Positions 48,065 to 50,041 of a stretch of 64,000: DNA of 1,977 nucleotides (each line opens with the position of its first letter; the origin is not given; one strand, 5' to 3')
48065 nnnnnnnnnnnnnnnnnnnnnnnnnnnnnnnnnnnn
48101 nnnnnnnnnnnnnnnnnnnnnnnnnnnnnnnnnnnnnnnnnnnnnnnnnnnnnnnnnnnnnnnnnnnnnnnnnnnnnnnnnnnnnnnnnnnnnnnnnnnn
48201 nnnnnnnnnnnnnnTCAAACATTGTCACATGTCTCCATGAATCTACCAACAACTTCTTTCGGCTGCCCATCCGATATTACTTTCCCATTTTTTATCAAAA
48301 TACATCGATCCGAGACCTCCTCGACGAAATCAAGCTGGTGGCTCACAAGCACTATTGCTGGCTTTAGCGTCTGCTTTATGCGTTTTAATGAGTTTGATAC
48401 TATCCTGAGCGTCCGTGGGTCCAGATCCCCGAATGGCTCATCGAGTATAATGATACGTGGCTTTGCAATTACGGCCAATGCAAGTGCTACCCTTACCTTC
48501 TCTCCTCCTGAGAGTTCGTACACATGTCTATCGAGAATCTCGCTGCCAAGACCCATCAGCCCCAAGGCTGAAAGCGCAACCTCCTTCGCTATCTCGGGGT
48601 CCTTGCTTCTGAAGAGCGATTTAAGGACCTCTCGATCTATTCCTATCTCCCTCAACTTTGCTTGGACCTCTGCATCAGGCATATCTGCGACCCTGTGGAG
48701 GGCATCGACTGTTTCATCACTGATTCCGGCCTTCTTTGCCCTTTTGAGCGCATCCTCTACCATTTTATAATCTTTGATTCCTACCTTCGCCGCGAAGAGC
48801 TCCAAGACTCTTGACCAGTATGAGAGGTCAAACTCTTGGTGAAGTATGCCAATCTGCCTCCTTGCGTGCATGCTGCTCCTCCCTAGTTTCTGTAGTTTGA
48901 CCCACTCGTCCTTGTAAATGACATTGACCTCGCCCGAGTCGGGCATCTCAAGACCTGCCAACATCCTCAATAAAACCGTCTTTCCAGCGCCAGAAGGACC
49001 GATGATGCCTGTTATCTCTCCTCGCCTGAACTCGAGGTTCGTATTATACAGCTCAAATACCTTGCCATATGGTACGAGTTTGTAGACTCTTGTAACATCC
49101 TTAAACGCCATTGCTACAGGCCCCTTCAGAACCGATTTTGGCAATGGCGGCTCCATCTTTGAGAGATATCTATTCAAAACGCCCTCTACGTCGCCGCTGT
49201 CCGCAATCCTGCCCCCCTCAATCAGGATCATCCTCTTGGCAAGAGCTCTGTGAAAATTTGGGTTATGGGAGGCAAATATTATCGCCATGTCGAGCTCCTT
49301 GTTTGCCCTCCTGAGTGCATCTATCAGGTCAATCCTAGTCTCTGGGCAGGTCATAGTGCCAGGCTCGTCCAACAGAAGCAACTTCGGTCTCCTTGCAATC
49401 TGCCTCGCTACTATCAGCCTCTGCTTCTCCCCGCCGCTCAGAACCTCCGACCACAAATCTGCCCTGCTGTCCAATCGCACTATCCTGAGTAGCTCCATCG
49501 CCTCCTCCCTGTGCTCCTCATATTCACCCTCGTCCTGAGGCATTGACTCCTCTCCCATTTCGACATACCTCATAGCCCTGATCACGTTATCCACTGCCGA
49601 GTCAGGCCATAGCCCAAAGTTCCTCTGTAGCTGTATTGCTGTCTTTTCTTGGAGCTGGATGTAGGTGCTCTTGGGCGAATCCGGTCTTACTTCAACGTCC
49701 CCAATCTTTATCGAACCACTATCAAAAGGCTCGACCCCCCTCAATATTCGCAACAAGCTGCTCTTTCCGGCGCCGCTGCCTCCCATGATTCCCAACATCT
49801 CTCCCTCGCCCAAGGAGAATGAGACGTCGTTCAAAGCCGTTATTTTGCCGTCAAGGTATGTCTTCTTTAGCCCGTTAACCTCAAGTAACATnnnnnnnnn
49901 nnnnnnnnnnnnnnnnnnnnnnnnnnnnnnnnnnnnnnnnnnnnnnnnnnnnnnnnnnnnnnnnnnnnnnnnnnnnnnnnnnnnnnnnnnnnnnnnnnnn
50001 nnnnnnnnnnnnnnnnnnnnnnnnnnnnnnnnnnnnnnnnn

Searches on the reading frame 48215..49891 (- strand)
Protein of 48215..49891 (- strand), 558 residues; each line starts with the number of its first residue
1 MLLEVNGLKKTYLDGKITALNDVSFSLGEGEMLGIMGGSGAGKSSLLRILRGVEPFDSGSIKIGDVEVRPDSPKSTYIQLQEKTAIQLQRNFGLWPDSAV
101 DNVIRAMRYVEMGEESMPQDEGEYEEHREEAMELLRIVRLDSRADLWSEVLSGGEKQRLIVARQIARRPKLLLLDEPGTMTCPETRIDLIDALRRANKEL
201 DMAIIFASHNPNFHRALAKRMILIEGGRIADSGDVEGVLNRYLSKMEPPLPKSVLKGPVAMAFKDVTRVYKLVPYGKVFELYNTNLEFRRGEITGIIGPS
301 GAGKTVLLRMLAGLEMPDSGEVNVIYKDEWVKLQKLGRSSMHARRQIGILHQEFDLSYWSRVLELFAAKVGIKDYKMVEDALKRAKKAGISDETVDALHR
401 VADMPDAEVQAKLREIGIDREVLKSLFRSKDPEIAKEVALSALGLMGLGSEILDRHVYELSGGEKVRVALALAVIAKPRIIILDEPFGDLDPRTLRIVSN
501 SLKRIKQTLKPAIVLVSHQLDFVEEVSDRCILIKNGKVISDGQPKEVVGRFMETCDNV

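Call 5: search_protein_families(library=ncbifam, proteins=[window:48215-49891:-], max_evalue=0.00001)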
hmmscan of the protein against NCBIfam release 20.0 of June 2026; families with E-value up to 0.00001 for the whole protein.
window:48215-49891:- (558 aa): 191 families (the best 25 are shown)
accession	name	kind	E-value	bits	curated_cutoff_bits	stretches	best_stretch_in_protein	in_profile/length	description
TIGR03269.1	met_CoM_red_A2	equivalog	5.9e-94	315.5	517.1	3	74-395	101-417/530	methyl coenzyme M reductase system, component A2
TIGR02315.1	ABC_phnC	equivalog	3.9e-77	259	266.1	3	2-235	1-230/243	phosphonate ABC transporter ATP-binding protein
TIGR04521.1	ECF_ATPase_2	equivalog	3.6e-70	236.2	330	3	433-549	118-234/279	energy-coupling factor transporter ATPase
NF007027.0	PRK09493.1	equivalog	1.8e-64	217.4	379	3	9-241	8-226/240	glutamine ABC transporter ATP-binding protein GlnQ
TIGR03005.1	ectoine_ehuA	equivalog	2.6e-64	216.9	345.4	3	15-239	11-235/252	ectoine/hydroxyectoine ABC transporter ATP-binding protein EhuA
NF040840.2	tungstate_WtpC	equivalog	3.9e-64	217.1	440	3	3-241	2-221/347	tungstate ABC transporter ATP-binding protein WtpC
TIGR02673.1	FtsE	equivalog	6.1e-64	215.6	264.85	3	4-227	3-213/214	cell division ATP-binding protein FtsE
NF040933.2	ABC_arch_GlcV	equivalog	8.5e-64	215.7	450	3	4-241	4-232/357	glucose ABC transporter ATP-binding protein GlcV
NF006987.0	PRK09452.1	equivalog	5e-63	213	482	3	2-234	17-231/378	spermidine/putrescine ABC transporter ATP-binding protein PotA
TIGR00968.1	3a0106s01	subfamily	7.7e-63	212.2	342.75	3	5-239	3-219/237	sulfate ABC transporter ATP-binding protein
NF008428.0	PRK11264.1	equivalog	9e-62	208.5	406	3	3-238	4-231/250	L-cystine ABC transporter ATP-binding protein TcyN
TIGR01186.1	proV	subfamily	9.4e-62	209.2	326.6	3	15-240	4-219/363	betaine/proline/choline family ABC transporter ATP-binding protein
NF008338.0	PRK11124.1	equivalog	2.9e-61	207.1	369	3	1-236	1-226/242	arginine ABC transporter ATP-binding protein ArtP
TIGR02142.1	modC_ABC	equivalog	4.7e-61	207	285.05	3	22-256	15-238/353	molybdenum ABC transporter ATP-binding protein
TIGR02211.1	LolD_lipo_ex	equivalog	2.2e-60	203.9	307.75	3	2-226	1-217/221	lipoprotein-releasing ABC transporter ATP-binding protein LolD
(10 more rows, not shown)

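Call 6: search_protein_families(library=pfam, proteins=[window:48215-49891:-], max_evalue=0.001)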
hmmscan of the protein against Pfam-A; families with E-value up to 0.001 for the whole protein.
window:48215-49891:- (558 aa): 14 families
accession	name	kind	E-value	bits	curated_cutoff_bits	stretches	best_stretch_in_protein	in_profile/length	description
PF00005.33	ABC_tran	-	1.4e-57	194.5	25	2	283-487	3-136/137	ABC transporter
PF13304.12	AAA_21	-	5.6e-14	53.4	27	0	458-520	236-300/304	AAA domain, putative AbiEii toxin, Type IV TA system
PF02463.25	SMC_N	-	1e-07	32.1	40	0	403-532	117-210/220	RecF/RecN/SMC N terminal domain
PF03193.22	RsgA_GTPase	-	9e-06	26.1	30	0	26-55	103-131/174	RsgA GTPase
PF13476.12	AAA_23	-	2.3e-05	25.6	27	0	283-310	12-38/201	AAA domain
PF13558.12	SbcC_Walker_B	-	3.7e-05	24.3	27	0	453-503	26-89/90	SbcC/RAD50-like, Walker B motif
PF13555.12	AAA_29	-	4.3e-05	23.6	27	0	285-308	16-39/61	P-loop containing region of AAA domain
PF13401.12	AAA_22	-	6.2e-05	23.8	27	0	293-314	7-28/130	AAA domain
PF00006.31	ATP-synt_ab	-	9.3e-05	22.6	29.5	0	22-48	6-32/213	ATP synthase alpha/beta family, nucleotide-binding domain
PF13521.12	AAA_28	-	0.00013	22.7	27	0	296-321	4-30/164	AAA domain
PF20703.3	nSTAND1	-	0.00016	21.9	27.1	0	23-48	26-51/379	Novel STAND NTPase 1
PF13191.12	AAA_16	-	0.0002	22.3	32.6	0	292-312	25-45/167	AAA ATPase domain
PF13238.12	AAA_18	-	0.00084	20.2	29.4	0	296-316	3-24/128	AAA domain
PF06414.18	Zeta_toxin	-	0.00097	19.1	22.3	0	35-104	20-92/199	Zeta toxin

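Call 8: search_solved_structures(query=window:48215-49891:-, max_evalue=1e-40, show_alignments=2)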
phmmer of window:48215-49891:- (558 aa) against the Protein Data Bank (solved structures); distinct sequences matched with E-value up to 1e-40: 1.
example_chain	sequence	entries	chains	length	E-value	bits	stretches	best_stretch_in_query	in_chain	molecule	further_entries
8s7v_K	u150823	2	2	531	1.9e-65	224.8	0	76-371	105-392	Glycine betaine/carnitine/choline transport ATP-binding protein OpuCA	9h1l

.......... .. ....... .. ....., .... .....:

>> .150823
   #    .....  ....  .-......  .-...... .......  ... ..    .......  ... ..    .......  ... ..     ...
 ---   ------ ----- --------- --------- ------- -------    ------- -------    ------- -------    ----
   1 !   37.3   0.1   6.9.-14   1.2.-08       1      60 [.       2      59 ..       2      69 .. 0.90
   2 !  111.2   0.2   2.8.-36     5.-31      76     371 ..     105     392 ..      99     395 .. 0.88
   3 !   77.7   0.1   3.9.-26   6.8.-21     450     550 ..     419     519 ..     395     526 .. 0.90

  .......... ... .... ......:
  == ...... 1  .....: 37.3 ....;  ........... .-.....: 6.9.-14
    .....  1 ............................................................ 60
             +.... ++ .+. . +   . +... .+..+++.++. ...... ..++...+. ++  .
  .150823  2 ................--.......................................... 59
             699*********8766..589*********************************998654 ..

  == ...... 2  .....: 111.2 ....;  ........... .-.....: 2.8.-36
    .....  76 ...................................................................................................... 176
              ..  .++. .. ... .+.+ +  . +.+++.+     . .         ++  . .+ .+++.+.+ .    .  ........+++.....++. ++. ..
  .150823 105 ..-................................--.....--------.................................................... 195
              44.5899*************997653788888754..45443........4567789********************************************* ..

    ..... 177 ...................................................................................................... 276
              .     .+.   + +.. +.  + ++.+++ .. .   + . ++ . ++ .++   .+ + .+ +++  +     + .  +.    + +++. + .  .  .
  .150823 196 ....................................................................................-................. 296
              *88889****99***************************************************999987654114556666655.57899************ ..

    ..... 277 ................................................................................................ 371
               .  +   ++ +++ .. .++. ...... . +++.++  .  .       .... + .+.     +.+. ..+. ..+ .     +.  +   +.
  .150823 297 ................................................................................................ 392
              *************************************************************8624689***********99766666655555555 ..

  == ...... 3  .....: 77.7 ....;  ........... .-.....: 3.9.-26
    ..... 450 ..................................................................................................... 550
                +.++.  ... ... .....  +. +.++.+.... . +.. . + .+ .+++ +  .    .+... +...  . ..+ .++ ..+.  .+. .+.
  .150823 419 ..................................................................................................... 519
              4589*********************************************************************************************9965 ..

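Call 21: find_homologous_proteins(query=window:48215-49891:-, max_evalue=1e-30)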
Query window:48215-49891:- (558 aa): 1813 proteins with E <= 1e-30 among 8000 candidates; the best 120 are listed.
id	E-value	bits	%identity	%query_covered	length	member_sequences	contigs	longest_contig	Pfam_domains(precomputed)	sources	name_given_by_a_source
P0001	0.0e+0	1213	99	100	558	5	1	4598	PF00005.34,PF13555.13,PF03193.23,PF02463.26,PF13304.13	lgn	-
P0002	0.0e+0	1079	85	100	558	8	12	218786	PF00005.34,PF13476.13,PF03193.23,PF02463.26,PF13304.13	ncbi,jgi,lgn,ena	jgi:methyl coenzyme M reductase system subunit A2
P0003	0.0e+0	1044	85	100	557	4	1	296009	PF00005.34,PF02463.26,PF13304.13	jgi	-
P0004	3.3e-291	985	83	94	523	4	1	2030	PF00005.34,PF02463.26,PF13304.13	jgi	-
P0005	1.6e-282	956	75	100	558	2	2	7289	PF00005.34,PF13476.13,PF13558.13,PF13401.13,PF02463.26,PF13304.13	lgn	-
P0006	3.2e-276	935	73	100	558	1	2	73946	PF00005.34,PF13476.13,PF13558.13,PF13555.13,PF13401.13,PF13238.13,PF02463.26,PF13304.13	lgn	-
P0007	6.1e-246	835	67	99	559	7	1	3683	PF00005.34,PF13401.13,PF03193.23,PF02463.26,PF13304.13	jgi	-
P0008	9.9e-240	815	64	99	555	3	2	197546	PF13604.13,PF00005.34,PF13476.13,PF13555.13,PF13401.13,PF03193.23,PF02463.26,PF25199.2,PF13304.13,PF13191.13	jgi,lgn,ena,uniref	uniref:ABC transporter ATP-binding protein n=1 Tax=Candidatus Methanomethylicus mesodigestus TaxID=1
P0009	3.5e-238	810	64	99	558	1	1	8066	PF00005.34,PF13476.13,PF13555.13,PF13401.13,PF03193.23,PF13238.13,PF02463.26,PF25199.2,PF13304.13,PF13191.13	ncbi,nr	ncbi:MAG: ATP-binding cassette domain-containing protein [Candidatus Methanomethylicus sp.]|nr:ATP-b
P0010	4.8e-235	799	64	99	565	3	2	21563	PF13604.13,PF13558.13,PF13555.13,PF13401.13,PF03193.23,PF13304.13,PF13191.13,PF00005.34,PF13175.13,PF13476.13,PF02463.26,PF20720.4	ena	-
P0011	4.9e-235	799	64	99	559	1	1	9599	PF00005.34,PF13558.13,PF02463.26,PF13304.13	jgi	jgi:methyl coenzyme M reductase system subunit A2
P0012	4.4e-234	796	63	100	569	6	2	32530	PF00005.34,PF13558.13,PF02463.26,PF13304.13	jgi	-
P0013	1.8e-233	794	64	100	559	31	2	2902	PF13604.13,PF00005.34,PF13476.13,PF13555.13,PF13401.13,PF13238.13,PF02463.26,PF13304.13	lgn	-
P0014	3.2e-232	790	64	99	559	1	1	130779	PF00005.34,PF13175.13,PF13476.13,PF13558.13,PF13555.13,PF13401.13,PF03193.23,PF02463.26,PF13304.13,PF13191.13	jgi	jgi:methyl coenzyme M reductase system subunit A2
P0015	5.2e-232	789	64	99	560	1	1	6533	PF00005.34,PF13476.13,PF13558.13,PF19993.6,PF02463.26,PF13304.13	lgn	-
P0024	1.8e-226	771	63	99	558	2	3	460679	PF00005.34,PF13401.13,PF02463.26,PF13304.13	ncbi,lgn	-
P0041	6.2e-210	716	57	98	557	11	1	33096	PF00005.34,PF13175.13,PF13558.13,PF02463.26,PF13304.13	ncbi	-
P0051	3.0e-171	589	51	96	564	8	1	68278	PF00005.34,PF13558.13,PF13555.13,PF13401.13,PF13238.13,PF02463.26,PF13304.13,PF20720.4,PF13191.13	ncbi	-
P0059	1.6e-159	550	48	97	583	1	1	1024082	PF00005.34,PF13558.13,PF13555.13,PF13401.13,PF02463.26,PF13304.13,PF13191.13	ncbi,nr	ncbi:MAG: ATP-binding cassette domain-containing protein [Candidatus Nezhaarchaeota archaeon]|nr:ATP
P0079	9.0e-156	538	45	99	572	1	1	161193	PF13555.13,PF13401.13,PF03193.23,PF13238.13,PF13304.13,PF00931.29,PF13191.13,PF00005.34,PF02463.26,PF05621.18,PF25199.2,PF20720.4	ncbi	ncbi:MAG: ATP-binding cassette domain-containing protein [Methanomicrobiales archaeon]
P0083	1.3e-155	537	45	99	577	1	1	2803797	PF00005.34,PF13555.13,PF13401.13,PF03193.23,PF02463.26,PF05621.18,PF13481.13,PF13304.13,PF13191.13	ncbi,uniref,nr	ncbi:ABC transporter ATP-binding protein [Methanobacterium ferruginis]|uniref:ABC transporter ATP-bi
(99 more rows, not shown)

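Call 22: find_encoding_contigs(protein=P0002, flank=10000, max_places=3)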
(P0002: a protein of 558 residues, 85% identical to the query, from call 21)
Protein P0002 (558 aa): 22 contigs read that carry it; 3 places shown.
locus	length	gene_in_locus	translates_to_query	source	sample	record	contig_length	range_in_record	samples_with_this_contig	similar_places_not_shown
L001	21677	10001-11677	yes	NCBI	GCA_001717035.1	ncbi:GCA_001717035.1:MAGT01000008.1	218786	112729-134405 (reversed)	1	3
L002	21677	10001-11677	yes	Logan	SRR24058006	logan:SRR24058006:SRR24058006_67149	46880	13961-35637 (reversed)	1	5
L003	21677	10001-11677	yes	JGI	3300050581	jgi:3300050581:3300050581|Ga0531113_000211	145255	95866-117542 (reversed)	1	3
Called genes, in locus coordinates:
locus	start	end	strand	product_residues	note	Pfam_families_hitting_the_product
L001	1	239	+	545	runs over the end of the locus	-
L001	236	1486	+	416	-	PF00982:Glyco_transf_20, PF13439:Glyco_transf_4, PF21269:TreT_GT1 (weak), PF20706:GT4-conflict, PF00534:Glycos_transf_1, PF13692:Glyco_trans_1_4, PF13524:Glyco_trans_1_2 (weak)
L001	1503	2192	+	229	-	PF08282:Hydrolase_3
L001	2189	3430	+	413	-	PF00368:HMG-CoA_red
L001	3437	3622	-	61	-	PF12797:Fer4_2 (weak), PF12838:Fer4_7 (faint), PF00037:Fer4 (weak), PF12837:Fer4_6, PF13237:Fer4_10 (faint), PF14697:Fer4_21 (weak), PF13370:Fer4_13, PF13459:Fer4_15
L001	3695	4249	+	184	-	PF12917:YfbR-like, PF13023:HD_3, PF01966:HD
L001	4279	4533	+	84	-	PF27275:MJ0093 (weak)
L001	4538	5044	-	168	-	-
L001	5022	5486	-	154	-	PF09885:DUF2112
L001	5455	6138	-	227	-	PF04609:MCR_C (weak)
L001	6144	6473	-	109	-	PF02505:MCR_D (weak)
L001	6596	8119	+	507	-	PF26548:DUF8179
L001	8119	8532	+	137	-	PF09875:DUF2102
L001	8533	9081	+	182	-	PF09886:DUF2113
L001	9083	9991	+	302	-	PF04609:MCR_C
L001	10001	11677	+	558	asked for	PF02463:SMC_N (faint), PF03193:RsgA_GTPase (faint), PF13476:AAA_23 (faint), PF00005:ABC_tran, PF13304:AAA_21 (faint), PF00005:ABC_tran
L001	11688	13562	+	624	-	PF00111:Fer2, PF17650:RACo_linker, PF17651:Raco_middle, PF14574:RACo_C_ter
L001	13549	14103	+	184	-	-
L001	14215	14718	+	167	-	-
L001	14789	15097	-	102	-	PF01918:Alba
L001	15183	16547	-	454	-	PF00291:PALP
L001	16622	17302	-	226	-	PF00121:TIM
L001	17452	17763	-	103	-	PF08510:PIG-P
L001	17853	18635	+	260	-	PF02540:NAD_synthase, PF03054:tRNA_Me_trans (faint)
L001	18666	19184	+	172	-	PF04471:Mrr_cat (weak), PF08378:NERD (weak)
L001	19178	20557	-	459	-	PF08543:Phos_pyr_kin, PF00294:PfkB, PF10120:ThiN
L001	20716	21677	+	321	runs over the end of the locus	PF10120:ThiN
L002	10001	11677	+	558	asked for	PF02463:SMC_N (faint), PF03193:RsgA_GTPase (faint), PF13476:AAA_23 (faint), PF00005:ABC_tran, PF13304:AAA_21 (faint), PF00005:ABC_tran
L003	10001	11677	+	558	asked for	PF02463:SMC_N (faint), PF03193:RsgA_GTPase (faint), PF13476:AAA_23 (faint), PF00005:ABC_tran, PF13304:AAA_21 (faint), PF00005:ABC_tran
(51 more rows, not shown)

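Call 23: list_cluster_members(proteins=[P0002, P0024, P0008, P0059, P0083, P0079, P0051, P0041])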
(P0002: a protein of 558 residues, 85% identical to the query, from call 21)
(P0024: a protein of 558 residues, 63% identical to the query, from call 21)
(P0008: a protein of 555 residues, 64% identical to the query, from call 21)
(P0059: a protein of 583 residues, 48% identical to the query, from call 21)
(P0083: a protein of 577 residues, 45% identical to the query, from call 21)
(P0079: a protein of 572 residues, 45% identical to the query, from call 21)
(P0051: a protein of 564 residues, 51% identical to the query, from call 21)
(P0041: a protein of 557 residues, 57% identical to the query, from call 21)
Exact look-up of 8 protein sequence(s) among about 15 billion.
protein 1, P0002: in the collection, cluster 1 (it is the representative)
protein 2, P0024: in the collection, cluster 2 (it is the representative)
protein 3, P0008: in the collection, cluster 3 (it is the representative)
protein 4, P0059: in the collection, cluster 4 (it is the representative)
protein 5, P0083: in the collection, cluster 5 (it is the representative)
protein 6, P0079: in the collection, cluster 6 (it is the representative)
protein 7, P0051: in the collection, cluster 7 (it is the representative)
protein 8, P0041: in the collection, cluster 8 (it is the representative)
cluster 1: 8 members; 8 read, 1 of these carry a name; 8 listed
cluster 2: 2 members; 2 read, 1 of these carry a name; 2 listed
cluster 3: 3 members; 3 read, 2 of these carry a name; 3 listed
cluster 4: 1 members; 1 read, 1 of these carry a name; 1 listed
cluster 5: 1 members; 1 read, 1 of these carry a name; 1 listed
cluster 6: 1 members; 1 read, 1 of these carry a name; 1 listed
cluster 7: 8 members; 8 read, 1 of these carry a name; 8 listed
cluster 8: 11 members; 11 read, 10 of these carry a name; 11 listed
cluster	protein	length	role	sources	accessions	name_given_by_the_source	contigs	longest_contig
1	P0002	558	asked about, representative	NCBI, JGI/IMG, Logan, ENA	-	methyl coenzyme M reductase system subunit A2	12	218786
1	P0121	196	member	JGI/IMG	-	-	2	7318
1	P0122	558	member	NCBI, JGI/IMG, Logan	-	-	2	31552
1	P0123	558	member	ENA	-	-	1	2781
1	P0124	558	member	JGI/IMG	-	-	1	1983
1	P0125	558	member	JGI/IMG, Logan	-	-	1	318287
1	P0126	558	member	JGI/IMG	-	-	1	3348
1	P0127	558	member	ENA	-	-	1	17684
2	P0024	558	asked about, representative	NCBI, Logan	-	-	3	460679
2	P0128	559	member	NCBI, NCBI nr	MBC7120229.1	MAG: ABC transporter ATP-binding protein [Candidatus Methanosuratus sp.] | ABC transporter ATP-binding protein [Candidatus Methanosuratincola sp.]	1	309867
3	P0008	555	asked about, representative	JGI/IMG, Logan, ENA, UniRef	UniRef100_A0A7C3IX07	ABC transporter ATP-binding protein n=1 Tax=Candidatus Methanomethylicus mesodigestus ...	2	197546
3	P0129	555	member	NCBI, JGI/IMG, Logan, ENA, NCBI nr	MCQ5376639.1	MAG: ATP-binding cassette domain-containing protein [Candidatus Methanomethylicia ... | ATP-binding cassette domain-containing protein [Candidatus Methanomethylicia archaeon]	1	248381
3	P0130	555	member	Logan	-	-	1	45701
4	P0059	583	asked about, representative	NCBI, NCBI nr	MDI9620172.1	MAG: ATP-binding cassette domain-containing protein [Candidatus Nezhaarchaeota archaeon] | ATP-binding cassette domain-containing protein [Candidatus Nezhaarchaeota archaeon]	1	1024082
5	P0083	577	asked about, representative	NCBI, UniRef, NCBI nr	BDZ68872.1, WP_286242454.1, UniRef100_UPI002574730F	ABC transporter ATP-binding protein [Methanobacterium ferruginis] | ABC transporter ATP-binding protein n=1 Tax=Methanobacterium ferruginis TaxID=710191 ...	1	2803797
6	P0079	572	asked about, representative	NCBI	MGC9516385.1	MAG: ATP-binding cassette domain-containing protein [Methanomicrobiales archaeon]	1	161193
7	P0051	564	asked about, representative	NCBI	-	-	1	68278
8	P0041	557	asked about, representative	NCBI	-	-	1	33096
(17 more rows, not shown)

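Call 24: find_encoding_contigs(protein=P0083, flank=9000, max_places=1)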
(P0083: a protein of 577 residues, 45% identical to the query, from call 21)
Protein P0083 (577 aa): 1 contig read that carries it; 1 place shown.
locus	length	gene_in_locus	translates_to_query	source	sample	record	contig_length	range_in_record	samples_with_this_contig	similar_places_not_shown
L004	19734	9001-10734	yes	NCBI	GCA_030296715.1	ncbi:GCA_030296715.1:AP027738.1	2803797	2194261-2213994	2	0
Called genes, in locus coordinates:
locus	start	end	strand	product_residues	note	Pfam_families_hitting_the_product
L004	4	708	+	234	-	PF04476:4HFCP_synth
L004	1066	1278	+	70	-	PF00478:IMPDH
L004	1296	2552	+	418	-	PF00478:IMPDH, PF00571:CBS, PF01070:FMN_dh (weak), PF01645:Glu_synthase (faint)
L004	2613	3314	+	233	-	PF12804:NTP_transf_3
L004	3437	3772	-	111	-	PF09373:PMBR (weak)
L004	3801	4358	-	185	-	PF27232:MJ1433_C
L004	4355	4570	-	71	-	PF27246:MJ1433_N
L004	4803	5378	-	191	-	PF03602:Cons_hypoth95, PF02475:TRM5-TYW2_MTfase, PF06325:PrmA, PF01135:PCMT, PF05175:MTS, PF12847:Methyltransf_18, PF09445:Methyltransf_15, PF13847:Methyltransf_31, +6 more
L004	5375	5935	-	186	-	PF02441:Flavoprotein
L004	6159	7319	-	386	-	PF01966:HD, PF19276:HD_assoc_2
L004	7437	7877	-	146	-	PF02391:MoaE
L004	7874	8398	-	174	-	PF01467:CTP_transf_like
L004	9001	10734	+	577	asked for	PF02463:SMC_N (faint), PF03193:RsgA_GTPase (faint), PF05621:TniB (faint), PF13191:AAA_16 (faint), PF00005:ABC_tran, PF13304:AAA_21 (faint), PF13401:AAA_22 (faint), PF00005:ABC_tran, +2 more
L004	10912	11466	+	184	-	PF01613:Flavin_Reduct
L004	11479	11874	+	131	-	PF00582:Usp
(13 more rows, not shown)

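Call 25: find_encoding_contigs(protein=P0059, flank=9000, max_places=1)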
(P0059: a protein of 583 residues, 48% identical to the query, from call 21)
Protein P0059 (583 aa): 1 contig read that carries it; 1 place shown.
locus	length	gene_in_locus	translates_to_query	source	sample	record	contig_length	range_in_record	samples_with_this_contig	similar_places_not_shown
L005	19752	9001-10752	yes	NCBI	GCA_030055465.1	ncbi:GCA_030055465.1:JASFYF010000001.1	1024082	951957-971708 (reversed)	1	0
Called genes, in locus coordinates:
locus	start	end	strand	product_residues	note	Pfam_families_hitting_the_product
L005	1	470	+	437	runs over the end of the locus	PF00501:AMP-binding, PF14535:AMP-binding_C_2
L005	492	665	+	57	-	-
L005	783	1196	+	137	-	PF01243:PNPOx_N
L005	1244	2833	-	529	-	PF02463:SMC_N (faint), PF03193:RsgA_GTPase (faint), PF00005:ABC_tran, PF13304:AAA_21 (faint), PF00005:ABC_tran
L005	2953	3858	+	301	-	PF04609:MCR_C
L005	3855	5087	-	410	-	PF01869:BcrAD_BadFG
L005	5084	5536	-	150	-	PF09885:DUF2112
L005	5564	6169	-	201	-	PF04467:DUF483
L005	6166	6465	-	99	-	PF09871:DUF2098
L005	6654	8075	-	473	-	PF02310:B12-binding, PF04055:Radical_SAM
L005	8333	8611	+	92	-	-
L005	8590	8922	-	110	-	PF02505:MCR_D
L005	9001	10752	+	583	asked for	PF13191:AAA_16 (faint), PF00005:ABC_tran, PF02463:SMC_N (faint), PF13304:AAA_21 (faint), PF13401:AAA_22 (faint), PF13555:AAA_29 (faint), PF13558:SbcC_Walker_B (faint), PF00005:ABC_tran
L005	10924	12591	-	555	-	PF02745:MCR_alpha_N, PF02249:MCR_alpha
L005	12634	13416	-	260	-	PF02240:MCR_gamma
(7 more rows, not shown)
